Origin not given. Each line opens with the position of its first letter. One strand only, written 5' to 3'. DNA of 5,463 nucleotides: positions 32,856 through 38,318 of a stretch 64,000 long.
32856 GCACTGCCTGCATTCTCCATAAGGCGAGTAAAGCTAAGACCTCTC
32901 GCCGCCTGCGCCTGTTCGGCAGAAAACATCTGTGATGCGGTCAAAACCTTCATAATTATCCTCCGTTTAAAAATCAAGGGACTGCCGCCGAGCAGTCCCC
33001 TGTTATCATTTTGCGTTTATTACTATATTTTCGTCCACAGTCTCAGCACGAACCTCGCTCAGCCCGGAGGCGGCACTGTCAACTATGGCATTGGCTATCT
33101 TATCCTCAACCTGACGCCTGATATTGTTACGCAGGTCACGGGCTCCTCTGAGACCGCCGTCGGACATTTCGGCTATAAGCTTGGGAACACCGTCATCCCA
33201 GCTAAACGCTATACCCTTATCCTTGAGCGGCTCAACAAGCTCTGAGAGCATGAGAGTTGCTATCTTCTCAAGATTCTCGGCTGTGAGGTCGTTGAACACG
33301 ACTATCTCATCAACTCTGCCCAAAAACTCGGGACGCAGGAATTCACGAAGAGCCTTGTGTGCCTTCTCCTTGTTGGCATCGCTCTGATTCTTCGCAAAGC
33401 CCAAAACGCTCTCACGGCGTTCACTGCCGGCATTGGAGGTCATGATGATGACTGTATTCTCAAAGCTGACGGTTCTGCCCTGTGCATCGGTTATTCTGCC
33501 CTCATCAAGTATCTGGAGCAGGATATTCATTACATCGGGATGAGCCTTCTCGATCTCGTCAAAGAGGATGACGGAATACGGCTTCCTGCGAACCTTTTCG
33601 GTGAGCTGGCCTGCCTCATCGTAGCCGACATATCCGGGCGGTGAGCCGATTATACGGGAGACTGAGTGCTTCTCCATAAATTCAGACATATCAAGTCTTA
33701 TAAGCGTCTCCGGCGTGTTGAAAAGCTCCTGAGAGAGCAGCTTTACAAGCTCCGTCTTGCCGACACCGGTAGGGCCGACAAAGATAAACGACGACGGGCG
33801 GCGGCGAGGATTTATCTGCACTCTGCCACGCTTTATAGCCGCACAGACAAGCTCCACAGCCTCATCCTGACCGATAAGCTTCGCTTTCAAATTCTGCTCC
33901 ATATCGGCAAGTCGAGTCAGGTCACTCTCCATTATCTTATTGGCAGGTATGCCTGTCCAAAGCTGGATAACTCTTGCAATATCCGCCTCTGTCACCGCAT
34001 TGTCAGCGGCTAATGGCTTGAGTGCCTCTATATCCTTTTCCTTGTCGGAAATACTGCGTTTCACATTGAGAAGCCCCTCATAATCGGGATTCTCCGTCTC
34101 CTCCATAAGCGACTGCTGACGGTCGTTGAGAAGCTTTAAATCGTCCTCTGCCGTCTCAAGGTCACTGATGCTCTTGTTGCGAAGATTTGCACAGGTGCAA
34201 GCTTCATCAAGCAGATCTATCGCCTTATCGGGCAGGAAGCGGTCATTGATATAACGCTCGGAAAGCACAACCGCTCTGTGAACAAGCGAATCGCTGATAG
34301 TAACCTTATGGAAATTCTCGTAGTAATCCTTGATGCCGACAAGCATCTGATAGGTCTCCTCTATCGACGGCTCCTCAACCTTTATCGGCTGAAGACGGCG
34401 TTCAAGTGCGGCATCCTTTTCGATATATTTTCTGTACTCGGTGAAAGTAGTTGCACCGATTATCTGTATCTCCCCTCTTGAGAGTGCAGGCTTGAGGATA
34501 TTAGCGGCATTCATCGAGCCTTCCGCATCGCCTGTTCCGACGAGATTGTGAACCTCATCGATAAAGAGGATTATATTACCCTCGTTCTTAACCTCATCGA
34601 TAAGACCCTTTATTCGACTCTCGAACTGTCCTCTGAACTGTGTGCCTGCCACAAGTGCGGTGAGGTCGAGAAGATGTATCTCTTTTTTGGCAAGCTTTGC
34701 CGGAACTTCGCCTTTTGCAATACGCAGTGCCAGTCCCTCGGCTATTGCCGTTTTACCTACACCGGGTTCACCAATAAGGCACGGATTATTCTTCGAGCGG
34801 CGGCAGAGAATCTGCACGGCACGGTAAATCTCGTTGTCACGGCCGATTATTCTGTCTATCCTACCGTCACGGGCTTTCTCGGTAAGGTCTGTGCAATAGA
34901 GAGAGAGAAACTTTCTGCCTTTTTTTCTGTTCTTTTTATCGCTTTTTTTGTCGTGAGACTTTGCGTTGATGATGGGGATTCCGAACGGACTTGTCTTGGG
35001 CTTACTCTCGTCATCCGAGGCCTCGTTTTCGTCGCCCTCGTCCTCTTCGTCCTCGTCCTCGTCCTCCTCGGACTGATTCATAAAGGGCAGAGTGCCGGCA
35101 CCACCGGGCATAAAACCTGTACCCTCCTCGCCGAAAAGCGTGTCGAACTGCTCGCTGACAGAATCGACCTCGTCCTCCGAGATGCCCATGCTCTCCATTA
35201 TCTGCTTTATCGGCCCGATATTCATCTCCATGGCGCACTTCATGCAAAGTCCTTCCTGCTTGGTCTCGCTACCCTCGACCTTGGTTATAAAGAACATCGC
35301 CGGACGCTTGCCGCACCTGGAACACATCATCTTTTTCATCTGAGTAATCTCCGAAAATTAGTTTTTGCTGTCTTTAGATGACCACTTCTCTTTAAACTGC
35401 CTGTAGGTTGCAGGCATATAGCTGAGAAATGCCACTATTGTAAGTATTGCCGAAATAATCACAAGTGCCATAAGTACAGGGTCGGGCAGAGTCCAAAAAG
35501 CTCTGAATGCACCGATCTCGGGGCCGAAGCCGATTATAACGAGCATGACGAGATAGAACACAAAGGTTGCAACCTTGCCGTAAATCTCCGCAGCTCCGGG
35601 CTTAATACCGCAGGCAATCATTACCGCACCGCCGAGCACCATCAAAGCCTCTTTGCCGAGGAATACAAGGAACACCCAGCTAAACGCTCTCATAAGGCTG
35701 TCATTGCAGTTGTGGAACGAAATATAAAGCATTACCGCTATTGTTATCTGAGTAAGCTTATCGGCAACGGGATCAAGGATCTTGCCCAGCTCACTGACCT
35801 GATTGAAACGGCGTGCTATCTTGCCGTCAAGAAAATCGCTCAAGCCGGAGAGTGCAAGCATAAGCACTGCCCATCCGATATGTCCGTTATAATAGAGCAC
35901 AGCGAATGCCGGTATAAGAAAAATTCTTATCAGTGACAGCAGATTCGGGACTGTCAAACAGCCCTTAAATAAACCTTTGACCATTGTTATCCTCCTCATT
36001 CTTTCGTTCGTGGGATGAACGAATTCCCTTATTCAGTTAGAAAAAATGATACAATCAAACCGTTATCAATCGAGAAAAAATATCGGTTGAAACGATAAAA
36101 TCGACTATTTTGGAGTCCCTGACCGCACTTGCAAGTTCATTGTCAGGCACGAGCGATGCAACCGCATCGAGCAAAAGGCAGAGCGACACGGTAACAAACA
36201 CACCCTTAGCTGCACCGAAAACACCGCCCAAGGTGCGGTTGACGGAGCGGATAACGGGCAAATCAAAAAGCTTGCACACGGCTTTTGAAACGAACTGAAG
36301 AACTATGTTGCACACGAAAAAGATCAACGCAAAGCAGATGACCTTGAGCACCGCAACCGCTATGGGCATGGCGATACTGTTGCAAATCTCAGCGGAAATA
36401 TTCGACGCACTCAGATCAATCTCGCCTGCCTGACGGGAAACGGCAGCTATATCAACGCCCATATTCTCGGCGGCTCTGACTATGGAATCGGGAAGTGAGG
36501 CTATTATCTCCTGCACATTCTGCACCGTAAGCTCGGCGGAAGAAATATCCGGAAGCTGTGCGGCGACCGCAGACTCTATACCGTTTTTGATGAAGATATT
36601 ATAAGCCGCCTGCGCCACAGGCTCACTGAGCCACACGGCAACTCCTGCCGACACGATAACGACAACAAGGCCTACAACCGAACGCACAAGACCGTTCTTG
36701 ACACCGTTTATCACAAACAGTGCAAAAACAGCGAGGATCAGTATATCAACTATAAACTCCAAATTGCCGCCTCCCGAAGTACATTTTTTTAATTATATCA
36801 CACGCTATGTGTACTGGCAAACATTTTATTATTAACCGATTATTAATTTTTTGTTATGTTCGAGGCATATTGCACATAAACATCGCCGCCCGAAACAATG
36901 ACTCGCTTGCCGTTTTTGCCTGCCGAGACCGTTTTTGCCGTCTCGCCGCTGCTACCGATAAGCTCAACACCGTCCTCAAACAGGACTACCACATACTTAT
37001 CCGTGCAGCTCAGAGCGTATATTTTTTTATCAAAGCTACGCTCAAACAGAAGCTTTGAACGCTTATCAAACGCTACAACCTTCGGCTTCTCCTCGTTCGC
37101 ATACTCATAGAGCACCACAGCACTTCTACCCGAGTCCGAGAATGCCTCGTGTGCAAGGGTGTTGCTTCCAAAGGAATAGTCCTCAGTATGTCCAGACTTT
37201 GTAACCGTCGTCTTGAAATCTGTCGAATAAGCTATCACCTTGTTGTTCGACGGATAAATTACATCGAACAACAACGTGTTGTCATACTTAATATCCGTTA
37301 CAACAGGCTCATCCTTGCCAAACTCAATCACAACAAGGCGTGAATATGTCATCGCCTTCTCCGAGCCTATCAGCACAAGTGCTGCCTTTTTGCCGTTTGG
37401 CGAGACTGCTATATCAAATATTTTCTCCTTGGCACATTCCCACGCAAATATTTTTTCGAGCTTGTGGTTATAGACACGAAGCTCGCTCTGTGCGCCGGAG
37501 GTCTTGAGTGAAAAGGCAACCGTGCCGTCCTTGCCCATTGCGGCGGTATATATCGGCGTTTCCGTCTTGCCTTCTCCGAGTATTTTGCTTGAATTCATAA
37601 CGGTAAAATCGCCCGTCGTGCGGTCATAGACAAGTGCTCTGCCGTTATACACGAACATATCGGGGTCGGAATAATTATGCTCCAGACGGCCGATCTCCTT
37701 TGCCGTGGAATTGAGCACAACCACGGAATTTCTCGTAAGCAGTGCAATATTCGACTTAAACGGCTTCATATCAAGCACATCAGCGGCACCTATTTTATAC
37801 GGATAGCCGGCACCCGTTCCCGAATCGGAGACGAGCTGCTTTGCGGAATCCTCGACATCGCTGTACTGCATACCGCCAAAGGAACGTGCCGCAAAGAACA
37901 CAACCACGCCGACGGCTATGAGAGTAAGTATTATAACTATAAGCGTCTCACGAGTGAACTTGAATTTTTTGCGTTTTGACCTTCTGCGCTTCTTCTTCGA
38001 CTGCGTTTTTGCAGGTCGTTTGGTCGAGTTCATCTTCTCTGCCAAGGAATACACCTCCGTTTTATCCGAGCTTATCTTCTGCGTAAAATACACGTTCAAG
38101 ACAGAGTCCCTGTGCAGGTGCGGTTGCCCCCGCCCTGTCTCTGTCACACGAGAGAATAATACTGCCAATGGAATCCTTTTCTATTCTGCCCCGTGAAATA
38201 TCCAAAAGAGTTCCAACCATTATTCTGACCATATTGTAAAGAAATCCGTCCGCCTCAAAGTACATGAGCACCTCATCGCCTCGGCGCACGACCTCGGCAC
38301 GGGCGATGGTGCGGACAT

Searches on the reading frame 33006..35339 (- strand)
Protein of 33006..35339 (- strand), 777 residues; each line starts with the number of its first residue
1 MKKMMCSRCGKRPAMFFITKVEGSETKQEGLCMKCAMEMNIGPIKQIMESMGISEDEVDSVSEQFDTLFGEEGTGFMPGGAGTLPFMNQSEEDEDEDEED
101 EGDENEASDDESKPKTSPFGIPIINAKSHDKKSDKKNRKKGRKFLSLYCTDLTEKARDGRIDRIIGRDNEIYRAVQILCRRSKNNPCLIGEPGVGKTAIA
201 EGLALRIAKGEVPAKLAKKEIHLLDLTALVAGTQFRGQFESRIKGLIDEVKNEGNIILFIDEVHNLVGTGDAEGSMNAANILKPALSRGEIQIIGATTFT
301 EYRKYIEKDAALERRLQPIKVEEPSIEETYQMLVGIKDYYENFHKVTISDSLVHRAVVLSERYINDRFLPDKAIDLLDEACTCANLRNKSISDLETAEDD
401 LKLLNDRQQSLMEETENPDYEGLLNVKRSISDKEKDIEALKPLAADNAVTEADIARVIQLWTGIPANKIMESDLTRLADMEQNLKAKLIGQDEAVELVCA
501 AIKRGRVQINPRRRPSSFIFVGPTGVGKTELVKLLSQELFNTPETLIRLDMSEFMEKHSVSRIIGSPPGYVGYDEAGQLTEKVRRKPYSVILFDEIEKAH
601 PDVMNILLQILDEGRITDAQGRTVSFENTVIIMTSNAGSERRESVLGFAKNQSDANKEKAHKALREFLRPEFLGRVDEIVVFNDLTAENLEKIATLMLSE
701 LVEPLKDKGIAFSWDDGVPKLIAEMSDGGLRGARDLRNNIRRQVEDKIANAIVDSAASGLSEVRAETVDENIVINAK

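Call 4: search_protein_families(library=pfam, proteins=[window:33006-35339:-])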
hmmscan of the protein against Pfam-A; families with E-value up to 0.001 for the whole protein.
window:33006-35339:- (777 aa): 24 families
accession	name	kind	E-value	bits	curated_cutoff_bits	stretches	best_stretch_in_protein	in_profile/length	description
PF07724.20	AAA_2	-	6.5e-68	228.4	27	1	516-679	4-166/166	AAA domain (Cdc48 subfamily)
PF17871.7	AAA_lid_9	-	7.1e-30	103.4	22.8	1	325-420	1-97/104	AAA lid domain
PF00004.35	AAA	-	3.8e-25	89.3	21.2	2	187-299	2-110/131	ATPase family associated with various cellular activities (AAA)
PF07728.20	AAA_5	-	3.8e-20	72.7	22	1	518-644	2-129/139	AAA domain (dynein-related subfamily)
PF13401.12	AAA_22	-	4.4e-12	46.9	27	1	514-612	4-109/130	AAA domain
PF10431.15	ClpB_D2-small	-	1.3e-11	44.8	21.9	1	685-758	1-74/81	C-terminal, D2-small domain, of ClpB protein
PF13191.12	AAA_16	-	6.3e-10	40.2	32.6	1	164-211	2-52/167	AAA ATPase domain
PF00158.32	Sigma54_activat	-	3.5e-08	33.8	20.2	1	514-636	21-142/168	Sigma-54 interaction domain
PF13173.12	AAA_14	-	1.6e-07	31.8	27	0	518-614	5-88/129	AAA domain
PF05621.17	TniB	-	2.5e-06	27.5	22.4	0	226-322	91-185/189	Bacterial TniB protein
PF20720.3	nSTAND3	-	3e-06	27.4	27.2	0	174-209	10-43/155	Novel STAND NTPase 3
PF12775.13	AAA_7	-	1.2e-05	25.4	25.8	0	517-566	35-84/181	P-loop containing dynein motor region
PF06414.18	Zeta_toxin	-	4.8e-05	23.3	22.3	0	509-558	10-58/199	Zeta toxin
PF20030.5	bpMoxR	-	5e-05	22.9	27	0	476-636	2-145/205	MoxR domain in the MoxR-vWA-beta-propeller ternary systems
PF05496.18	RuvB_N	-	6.6e-05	23.2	27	0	488-539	9-57/159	Holliday junction DNA helicase RuvB P-loop domain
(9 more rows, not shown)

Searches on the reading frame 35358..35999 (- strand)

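Call 15: search_protein_families(library=pfam, proteins=[window:35358-35999:-], max_evalue=0.0001)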
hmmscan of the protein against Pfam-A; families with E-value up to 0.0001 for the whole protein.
window:35358-35999:- (213 aa): 1 family
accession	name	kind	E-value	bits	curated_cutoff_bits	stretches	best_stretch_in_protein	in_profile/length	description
PF01066.26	CDP-OH_P_transf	-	2.8e-35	122.4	22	1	16-186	2-149/152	CDP-alcohol phosphatidyltransferase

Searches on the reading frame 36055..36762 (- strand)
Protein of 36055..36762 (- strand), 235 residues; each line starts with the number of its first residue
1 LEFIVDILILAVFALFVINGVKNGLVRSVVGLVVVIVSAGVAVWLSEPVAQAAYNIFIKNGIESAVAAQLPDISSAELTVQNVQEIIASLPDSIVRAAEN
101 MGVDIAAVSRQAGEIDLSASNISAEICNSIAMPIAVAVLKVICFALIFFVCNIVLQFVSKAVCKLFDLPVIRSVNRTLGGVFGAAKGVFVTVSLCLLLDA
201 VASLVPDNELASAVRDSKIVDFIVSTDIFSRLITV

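Call 15: search_protein_families(library=pfam, proteins=[window:36055-36762:-], max_evalue=0.0001)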
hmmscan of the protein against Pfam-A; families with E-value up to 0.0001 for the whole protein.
window:36055-36762:- (235 aa): 1 family
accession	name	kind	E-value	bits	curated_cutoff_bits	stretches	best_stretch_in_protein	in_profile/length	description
PF02674.22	Colicin_V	-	1.5e-22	80.6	29.3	2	137-225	57-141/144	Colicin V production protein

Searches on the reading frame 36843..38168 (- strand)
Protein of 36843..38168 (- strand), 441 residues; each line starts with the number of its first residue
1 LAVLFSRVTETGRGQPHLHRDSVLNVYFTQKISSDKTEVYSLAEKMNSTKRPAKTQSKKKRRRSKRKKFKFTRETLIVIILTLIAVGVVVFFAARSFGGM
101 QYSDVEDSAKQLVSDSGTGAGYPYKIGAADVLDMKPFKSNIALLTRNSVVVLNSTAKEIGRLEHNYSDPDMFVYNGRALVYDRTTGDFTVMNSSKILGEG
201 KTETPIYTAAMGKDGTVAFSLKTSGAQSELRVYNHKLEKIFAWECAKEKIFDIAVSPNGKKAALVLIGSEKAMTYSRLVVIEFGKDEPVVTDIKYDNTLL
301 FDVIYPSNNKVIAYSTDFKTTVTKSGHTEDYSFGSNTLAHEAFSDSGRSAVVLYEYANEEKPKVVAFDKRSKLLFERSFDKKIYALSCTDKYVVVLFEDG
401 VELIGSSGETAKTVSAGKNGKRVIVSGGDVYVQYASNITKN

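Call 15: search_protein_families(library=pfam, proteins=[window:36843-38168:-], max_evalue=0.0001)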
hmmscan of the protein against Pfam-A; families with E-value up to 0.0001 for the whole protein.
window:36843-38168:- (441 aa): 1 family
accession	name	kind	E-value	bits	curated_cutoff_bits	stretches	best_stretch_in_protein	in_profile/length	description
PF18975.6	DUF5711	-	2.9e-27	96.3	26.3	1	133-429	23-329/344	Family of unknown function (DUF5711)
